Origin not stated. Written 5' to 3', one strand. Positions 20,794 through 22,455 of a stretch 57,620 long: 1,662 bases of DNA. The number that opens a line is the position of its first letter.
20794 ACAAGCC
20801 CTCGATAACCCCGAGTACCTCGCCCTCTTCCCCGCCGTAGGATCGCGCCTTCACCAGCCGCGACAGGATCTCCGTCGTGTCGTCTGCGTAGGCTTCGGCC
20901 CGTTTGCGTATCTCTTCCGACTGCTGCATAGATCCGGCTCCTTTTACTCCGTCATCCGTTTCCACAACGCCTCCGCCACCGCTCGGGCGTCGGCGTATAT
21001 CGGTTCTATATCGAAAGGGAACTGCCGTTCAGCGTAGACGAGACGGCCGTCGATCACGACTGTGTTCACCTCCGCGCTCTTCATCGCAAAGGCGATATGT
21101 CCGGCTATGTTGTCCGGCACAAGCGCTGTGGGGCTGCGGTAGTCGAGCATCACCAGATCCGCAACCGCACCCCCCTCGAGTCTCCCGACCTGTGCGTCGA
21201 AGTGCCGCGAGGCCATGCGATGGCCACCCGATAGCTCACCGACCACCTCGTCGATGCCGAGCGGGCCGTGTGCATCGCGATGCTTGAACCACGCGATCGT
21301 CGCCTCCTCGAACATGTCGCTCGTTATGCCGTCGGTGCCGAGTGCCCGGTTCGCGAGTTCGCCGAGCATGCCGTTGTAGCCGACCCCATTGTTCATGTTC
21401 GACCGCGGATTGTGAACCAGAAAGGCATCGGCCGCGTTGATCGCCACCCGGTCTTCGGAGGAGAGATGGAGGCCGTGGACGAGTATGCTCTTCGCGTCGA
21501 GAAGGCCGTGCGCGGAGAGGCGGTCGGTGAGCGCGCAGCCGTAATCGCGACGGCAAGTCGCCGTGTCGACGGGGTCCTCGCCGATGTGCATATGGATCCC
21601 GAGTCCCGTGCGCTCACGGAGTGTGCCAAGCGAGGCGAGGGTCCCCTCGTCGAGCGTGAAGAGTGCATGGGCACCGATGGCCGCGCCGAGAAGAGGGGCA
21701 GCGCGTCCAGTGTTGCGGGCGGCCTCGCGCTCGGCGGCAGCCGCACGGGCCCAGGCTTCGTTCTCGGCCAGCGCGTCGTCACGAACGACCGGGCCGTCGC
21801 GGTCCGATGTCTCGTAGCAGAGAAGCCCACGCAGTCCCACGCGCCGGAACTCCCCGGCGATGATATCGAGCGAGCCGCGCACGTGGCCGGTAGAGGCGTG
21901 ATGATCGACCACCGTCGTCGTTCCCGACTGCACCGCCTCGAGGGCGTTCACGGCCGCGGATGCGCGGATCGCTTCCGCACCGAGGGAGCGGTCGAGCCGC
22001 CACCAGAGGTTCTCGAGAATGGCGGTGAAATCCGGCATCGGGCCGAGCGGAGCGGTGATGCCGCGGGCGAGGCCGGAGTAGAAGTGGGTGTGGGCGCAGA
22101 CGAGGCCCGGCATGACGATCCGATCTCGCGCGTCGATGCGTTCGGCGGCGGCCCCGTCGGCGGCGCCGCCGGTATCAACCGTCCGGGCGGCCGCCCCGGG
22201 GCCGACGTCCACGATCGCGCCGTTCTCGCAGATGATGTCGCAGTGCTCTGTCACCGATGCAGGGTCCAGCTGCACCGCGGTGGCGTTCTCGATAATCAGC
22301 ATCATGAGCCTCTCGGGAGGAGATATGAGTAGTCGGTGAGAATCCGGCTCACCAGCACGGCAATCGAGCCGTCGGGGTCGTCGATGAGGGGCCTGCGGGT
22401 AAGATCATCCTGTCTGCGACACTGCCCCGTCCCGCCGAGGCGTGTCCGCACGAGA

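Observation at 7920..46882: Composite purine/urate catabolic supercluster that combines the O2-dependent uricase route with the ygeW-ygeY-ssnA-ygfK-xdhD gene set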

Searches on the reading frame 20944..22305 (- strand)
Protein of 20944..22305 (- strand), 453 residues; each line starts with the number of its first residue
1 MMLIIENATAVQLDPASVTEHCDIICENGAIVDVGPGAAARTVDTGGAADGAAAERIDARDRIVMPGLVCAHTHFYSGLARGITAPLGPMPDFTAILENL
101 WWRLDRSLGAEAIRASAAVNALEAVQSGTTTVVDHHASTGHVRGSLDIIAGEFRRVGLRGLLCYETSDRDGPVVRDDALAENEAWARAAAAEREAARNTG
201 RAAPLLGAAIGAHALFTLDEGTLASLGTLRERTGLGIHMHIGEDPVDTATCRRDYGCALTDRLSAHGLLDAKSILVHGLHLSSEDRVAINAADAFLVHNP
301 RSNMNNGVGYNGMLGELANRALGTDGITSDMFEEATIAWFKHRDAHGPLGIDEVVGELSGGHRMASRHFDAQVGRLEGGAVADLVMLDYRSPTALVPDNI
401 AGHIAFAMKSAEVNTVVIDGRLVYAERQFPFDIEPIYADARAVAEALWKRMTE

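Call 5: search_protein_families(library=ncbifam, proteins=[window:20944-22305:-], max_evalue=0.00001)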
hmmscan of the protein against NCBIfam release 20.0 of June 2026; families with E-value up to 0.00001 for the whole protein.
window:20944-22305:- (453 aa): 24 families
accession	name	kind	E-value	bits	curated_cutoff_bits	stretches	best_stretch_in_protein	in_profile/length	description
NF005540.0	PRK07203.1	equivalog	7.5e-145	482.9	444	1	2-451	1-442/444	putative aminohydrolase SsnA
TIGR03314.1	Se_ssnA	subfamily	1.5e-138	462.4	455.5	1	3-451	1-441/441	putative selenium metabolism protein SsnA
NF004701.0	PRK06038.1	equivalog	2.4e-39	135.3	609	1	3-451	6-430/432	N-ethylammeline chlorohydrolase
NF005557.0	PRK07228.1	equivalog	1.2e-38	132.9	522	1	2-451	2-441/445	5'-deoxyadenosine deaminase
NF006252.0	PRK08393.1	equivalog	2.2e-38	132.4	617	1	4-445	4-421/424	N-ethylammeline chlorohydrolase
NF006549.0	PRK09045.1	equivalog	4e-35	121.3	540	1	4-437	11-429/444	TRZ/ATZ family hydrolase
NF006055.0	PRK08203.1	equivalog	3.6e-34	118.1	532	1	3-450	7-453/455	8-oxoguanine deaminase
NF006056.0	PRK08204.1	subfamily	1.5e-32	112.9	391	1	3-450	5-443/449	hypothetical protein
NF012037.0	PRK15493.1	equivalog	2.3e-27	95.9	779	1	7-425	7-411/435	bifunctional S-methyl-5'-thioadenosine deaminase/S-adenosylhomocysteine deaminase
NF006681.0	PRK09229.1-2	equivalog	3.4e-27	95.3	362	1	15-429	15-430/451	formimidoylglutamate deiminase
NF009059.0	PRK12393.1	equivalog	8.4e-27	94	543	1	52-450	48-458/460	amidohydrolase family protein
NF004995.0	PRK06380.1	subfamily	2.2e-26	92.8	567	1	3-423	3-398/418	metal-dependent hydrolase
TIGR02022.1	hutF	equivalog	4.9e-20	71.7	413.05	1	52-429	37-436/455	formimidoylglutamate deiminase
NF005211.0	PRK06687.1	equivalog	1.7e-18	66.6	703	1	53-427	45-412/419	TRZ/ATZ family protein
TIGR02967.1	guan_deamin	equivalog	1.7e-16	60.2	375.4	1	22-392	7-365/401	guanine deaminase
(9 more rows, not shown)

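Call 20: find_homologous_proteins(query=window:20944-22305:-, max_evalue=1e-30)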
Query window:20944-22305:- (453 aa): 5151 proteins with E <= 1e-30 among 8000 candidates; the best 120 are listed.
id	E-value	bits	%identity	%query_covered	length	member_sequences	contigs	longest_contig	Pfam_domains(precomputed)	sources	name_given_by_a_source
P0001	1.3e-286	968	97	100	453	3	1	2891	PF07969.18,PF01979.27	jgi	jgi:putative selenium metabolism protein SsnA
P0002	1.3e-241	820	82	100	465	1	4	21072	PF07969.18,PF01979.27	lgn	-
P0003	1.4e-240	817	82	100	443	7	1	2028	PF07969.18,PF01979.27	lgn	-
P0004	1.6e-230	784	78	100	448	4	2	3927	PF07969.18,PF01979.27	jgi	jgi:putative selenium metabolism protein SsnA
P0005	2.5e-220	750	76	100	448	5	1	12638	PF07969.18,PF01979.27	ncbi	ncbi:MAG: putative aminohydrolase SsnA [Spirochaetaceae bacterium]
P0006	4.3e-214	730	81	91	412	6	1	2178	PF07969.18,PF01979.27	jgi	jgi:putative selenium metabolism protein SsnA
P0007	4.9e-213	726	84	86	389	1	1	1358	PF01979.27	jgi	jgi:putative selenium metabolism protein SsnA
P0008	2.4e-187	641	65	100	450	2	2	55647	PF07969.18,PF01979.27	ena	-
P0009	3.6e-143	496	56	99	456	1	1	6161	PF07969.18,PF01979.27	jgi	jgi:putative selenium metabolism protein SsnA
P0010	9.0e-143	494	56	99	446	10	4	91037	PF07969.18,PF01979.27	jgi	jgi:putative selenium metabolism protein SsnA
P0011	4.7e-137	476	50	100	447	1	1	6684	PF07969.18,PF01979.27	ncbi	-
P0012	1.2e-136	474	50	99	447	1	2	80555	PF07969.18,PF01979.27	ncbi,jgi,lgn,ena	jgi:putative selenium metabolism protein SsnA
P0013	3.9e-132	459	49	99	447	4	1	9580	PF07969.18,PF01979.27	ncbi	ncbi:MAG: putative aminohydrolase SsnA [Sediminispirochaetaceae bacterium]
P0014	2.2e-131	457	48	99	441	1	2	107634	PF07969.18,PF01979.27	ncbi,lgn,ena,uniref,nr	ncbi:putative aminohydrolase SsnA [Reinekea marinisedimentorum]|uniref:Putative selenium metabolism 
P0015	2.6e-131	457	51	99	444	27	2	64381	PF01979.27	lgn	-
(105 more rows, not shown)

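Call 21: find_encoding_contigs(protein=P0008, flank=10000, max_places=2)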
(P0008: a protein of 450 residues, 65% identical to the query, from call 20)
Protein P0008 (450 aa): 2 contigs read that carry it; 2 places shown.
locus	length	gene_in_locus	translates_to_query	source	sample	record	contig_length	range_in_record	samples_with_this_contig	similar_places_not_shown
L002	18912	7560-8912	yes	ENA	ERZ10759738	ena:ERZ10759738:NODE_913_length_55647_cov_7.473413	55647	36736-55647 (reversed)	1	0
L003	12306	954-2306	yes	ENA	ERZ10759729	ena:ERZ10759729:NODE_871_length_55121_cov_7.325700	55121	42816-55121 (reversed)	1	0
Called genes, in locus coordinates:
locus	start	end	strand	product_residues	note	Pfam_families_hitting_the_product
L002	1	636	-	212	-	?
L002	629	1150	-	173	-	PF00111:Fer2 (weak), PF01799:Fer2_2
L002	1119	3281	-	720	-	PF01315:Ald_Xan_dh_C, PF02738:MoCoBD_1, PF20256:MoCoBD_2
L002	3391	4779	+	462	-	PF01979:Amidohydro_1, PF07969:Amidohydro_3 (weak)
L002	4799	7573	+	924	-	PF14691:Fer4_20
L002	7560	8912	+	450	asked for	PF07969:Amidohydro_3 (faint), PF01979:Amidohydro_1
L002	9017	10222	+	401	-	PF01546:Peptidase_M20, PF07687:M20_dimer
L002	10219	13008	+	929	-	PF00111:Fer2, PF01799:Fer2_2, PF01315:Ald_Xan_dh_C, PF02738:MoCoBD_1, PF20256:MoCoBD_2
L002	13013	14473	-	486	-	PF00291:PALP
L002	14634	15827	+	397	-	PF02729:OTCace_N, PF00185:OTCace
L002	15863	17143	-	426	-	PF00291:PALP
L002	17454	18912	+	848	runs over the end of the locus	PF02743:dCache_1, PF00672:HAMP, PF00015:MCPsignal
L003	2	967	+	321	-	?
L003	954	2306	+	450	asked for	PF07969:Amidohydro_3 (faint), PF01979:Amidohydro_1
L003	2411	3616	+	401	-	PF01546:Peptidase_M20, PF07687:M20_dimer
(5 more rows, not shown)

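Call 22: find_encoding_contigs(protein=P0002, flank=10000, max_places=2)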
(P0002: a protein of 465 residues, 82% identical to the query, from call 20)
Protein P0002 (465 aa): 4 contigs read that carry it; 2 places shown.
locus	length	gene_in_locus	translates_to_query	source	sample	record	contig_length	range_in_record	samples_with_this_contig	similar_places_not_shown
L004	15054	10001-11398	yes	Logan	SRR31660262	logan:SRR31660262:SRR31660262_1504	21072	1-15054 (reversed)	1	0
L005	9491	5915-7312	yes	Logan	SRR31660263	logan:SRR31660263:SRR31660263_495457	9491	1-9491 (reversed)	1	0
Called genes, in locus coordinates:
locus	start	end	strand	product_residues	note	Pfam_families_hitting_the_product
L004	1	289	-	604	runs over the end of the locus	PF01546:Peptidase_M20, PF07687:M20_dimer, PF09349:OHCU_decarbox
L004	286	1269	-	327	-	PF07991:KARI_N, PF01450:KARI_C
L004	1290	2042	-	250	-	PF07883:Cupin_2 (weak), PF02311:AraC_binding (faint)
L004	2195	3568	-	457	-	PF22039:HUTI_composite_bact (weak), PF01979:Amidohydro_1, PF07969:Amidohydro_3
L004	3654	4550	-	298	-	PF00941:FAD_binding_5, PF03450:CO_deh_flav_C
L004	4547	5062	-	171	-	PF00111:Fer2 (weak), PF01799:Fer2_2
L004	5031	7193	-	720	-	PF01315:Ald_Xan_dh_C, PF02738:MoCoBD_1, PF20256:MoCoBD_2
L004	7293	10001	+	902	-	PF14691:Fer4_20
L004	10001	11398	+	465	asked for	PF07969:Amidohydro_3 (faint), PF01979:Amidohydro_1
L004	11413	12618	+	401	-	PF01546:Peptidase_M20, PF07687:M20_dimer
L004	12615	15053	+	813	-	?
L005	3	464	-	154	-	?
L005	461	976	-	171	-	PF00111:Fer2 (weak), PF01799:Fer2_2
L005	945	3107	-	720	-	PF01315:Ald_Xan_dh_C, PF02738:MoCoBD_1, PF20256:MoCoBD_2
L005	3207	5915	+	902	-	PF14691:Fer4_20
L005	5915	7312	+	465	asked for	PF07969:Amidohydro_3 (faint), PF01979:Amidohydro_1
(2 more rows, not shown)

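Call 24: find_related_loci(query=A1, collection=genome_contigs, flank=10000)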
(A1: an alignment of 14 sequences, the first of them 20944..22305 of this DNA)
Query A1 (453 aa) in genome_contigs; peptide patterns used: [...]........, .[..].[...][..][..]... (x = any residue, [..] = any of these).
600 stretches matched a pattern (row limit reached: there are more); 597 encode a relative of the query (tblastn E <= 1e-3); the best 80 are kept; 80 distinct loci.
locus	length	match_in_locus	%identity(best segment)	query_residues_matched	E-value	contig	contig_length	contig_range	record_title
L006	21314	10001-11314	48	2-451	4e-140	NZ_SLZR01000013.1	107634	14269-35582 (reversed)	Reinekea marinisedimentorum strain DSM 15388 Ga0104519_113, whole genome shotgun sequence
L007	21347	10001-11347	48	1-453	2e-133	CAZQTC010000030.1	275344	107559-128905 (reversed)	MAG TPA_asm: uncultured Spirochaetales bacterium isolate binchicken_co219_179 genome assembly, contig: k141_247374, whol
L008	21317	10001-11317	48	1-451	2e-133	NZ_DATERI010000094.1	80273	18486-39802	MAG: Buttiauxella sp. isolate SMAG_U9069 k141_82821, whole genome shotgun sequence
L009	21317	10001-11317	48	1-451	5e-132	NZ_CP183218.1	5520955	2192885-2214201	Serratia fonticola strain GTA-SR07 chromosome, complete genome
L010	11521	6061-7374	50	2-451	2e-131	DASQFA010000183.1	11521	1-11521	MAG TPA_asm: Rubrivivax sp. isolate SMAG_U11768 k141_7397, whole genome shotgun sequence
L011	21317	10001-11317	46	1-451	3e-131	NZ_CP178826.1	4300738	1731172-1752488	Psychromonas sp. KJ10-10 chromosome, complete genome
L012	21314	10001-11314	46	2-451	5e-131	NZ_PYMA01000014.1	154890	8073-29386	Photobacterium sanctipauli strain DSM 100436 CFSAN065516_14, whole genome shotgun sequence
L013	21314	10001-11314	47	2-451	8e-131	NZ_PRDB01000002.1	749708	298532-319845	Klebsiella michiganensis strain DSM 25444 contig_2, whole genome shotgun sequence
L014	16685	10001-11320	47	2-453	6e-131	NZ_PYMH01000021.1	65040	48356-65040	Photobacterium lutimaris strain JCM 13586 CFSAN065509_21, whole genome shotgun sequence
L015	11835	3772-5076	46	2-451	2e-130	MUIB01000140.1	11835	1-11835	MAG: Spirochaeta sp. LUC14_002_19_P3 _203, whole genome shotgun sequence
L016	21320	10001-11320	47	2-453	2e-130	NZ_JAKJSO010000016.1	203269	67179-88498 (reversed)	Photobacterium kagoshimensis strain JAMM2471 JAMM2471_scaffold_8, whole genome shotgun sequence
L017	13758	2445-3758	43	2-452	9e-130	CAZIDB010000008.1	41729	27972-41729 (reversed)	MAG TPA_asm: uncultured Melioribacter sp. isolate binchicken_co20_358 genome assembly, contig: NODE_2097_length_41729_co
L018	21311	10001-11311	47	2-451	7e-130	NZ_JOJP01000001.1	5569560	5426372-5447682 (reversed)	Endozoicomonas elysicola strain DSM 22380 scaffold00001, whole genome shotgun sequence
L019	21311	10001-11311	43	2-452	6e-128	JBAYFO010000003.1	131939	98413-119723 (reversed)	MAG: Ignavibacteriaceae bacterium isolate SO_2016_GW1_103 scaffold00297_OW334_2016, whole genome shotgun sequence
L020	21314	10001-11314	47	2-451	2e-127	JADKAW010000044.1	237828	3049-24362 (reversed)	MAG: Candidatus Rhodoferax mariagerensis isolate Mari_18-Q3-R65-66_BATAC.397 tig00869361-10-2376490, whole genome shotgu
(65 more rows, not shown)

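Call 32: find_encoding_contigs(protein=P0010, flank=10000, max_places=2)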
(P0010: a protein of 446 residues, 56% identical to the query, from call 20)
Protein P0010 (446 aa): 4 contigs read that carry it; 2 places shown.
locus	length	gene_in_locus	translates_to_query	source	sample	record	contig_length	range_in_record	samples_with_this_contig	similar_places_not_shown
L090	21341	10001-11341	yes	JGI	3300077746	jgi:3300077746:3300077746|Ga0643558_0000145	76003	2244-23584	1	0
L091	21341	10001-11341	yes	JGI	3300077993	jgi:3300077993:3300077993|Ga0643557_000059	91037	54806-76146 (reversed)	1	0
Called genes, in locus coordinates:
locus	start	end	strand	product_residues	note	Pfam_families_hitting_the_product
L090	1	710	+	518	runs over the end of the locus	PF00005:ABC_tran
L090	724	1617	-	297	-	PF00941:FAD_binding_5, PF03450:CO_deh_flav_C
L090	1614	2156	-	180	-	PF00111:Fer2 (weak), PF01799:Fer2_2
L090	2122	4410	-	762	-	PF01315:Ald_Xan_dh_C, PF02738:MoCoBD_1, PF20256:MoCoBD_2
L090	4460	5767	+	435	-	PF01979:Amidohydro_1, PF07969:Amidohydro_3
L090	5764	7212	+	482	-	PF01979:Amidohydro_1, PF07969:Amidohydro_3 (weak)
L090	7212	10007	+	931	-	PF14691:Fer4_20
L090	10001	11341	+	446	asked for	PF01979:Amidohydro_1, PF07969:Amidohydro_3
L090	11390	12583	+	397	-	PF01546:Peptidase_M20, PF07687:M20_dimer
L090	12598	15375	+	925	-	PF00111:Fer2, PF01799:Fer2_2, PF01315:Ald_Xan_dh_C, PF02738:MoCoBD_1, PF20256:MoCoBD_2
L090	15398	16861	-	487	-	PF00291:PALP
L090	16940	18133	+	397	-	PF02729:OTCace_N, PF00185:OTCace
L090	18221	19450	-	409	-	PF00291:PALP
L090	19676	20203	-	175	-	-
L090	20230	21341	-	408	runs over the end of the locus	PF12704:MacB_PCD, PF02687:FtsX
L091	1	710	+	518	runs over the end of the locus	PF00005:ABC_tran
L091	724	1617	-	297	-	PF00941:FAD_binding_5, PF03450:CO_deh_flav_C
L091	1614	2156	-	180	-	PF00111:Fer2 (weak), PF01799:Fer2_2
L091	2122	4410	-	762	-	PF01315:Ald_Xan_dh_C, PF02738:MoCoBD_1, PF20256:MoCoBD_2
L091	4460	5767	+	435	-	PF01979:Amidohydro_1, PF07969:Amidohydro_3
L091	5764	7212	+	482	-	PF01979:Amidohydro_1, PF07969:Amidohydro_3 (weak)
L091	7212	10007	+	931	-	PF14691:Fer4_20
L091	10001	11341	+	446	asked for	PF01979:Amidohydro_1, PF07969:Amidohydro_3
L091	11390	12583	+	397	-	PF01546:Peptidase_M20, PF07687:M20_dimer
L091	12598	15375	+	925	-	PF00111:Fer2, PF01799:Fer2_2, PF01315:Ald_Xan_dh_C, PF02738:MoCoBD_1, PF20256:MoCoBD_2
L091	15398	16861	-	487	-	PF00291:PALP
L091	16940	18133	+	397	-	PF02729:OTCace_N, PF00185:OTCace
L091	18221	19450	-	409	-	PF00291:PALP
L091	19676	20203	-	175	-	-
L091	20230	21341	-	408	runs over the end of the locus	PF12704:MacB_PCD, PF02687:FtsX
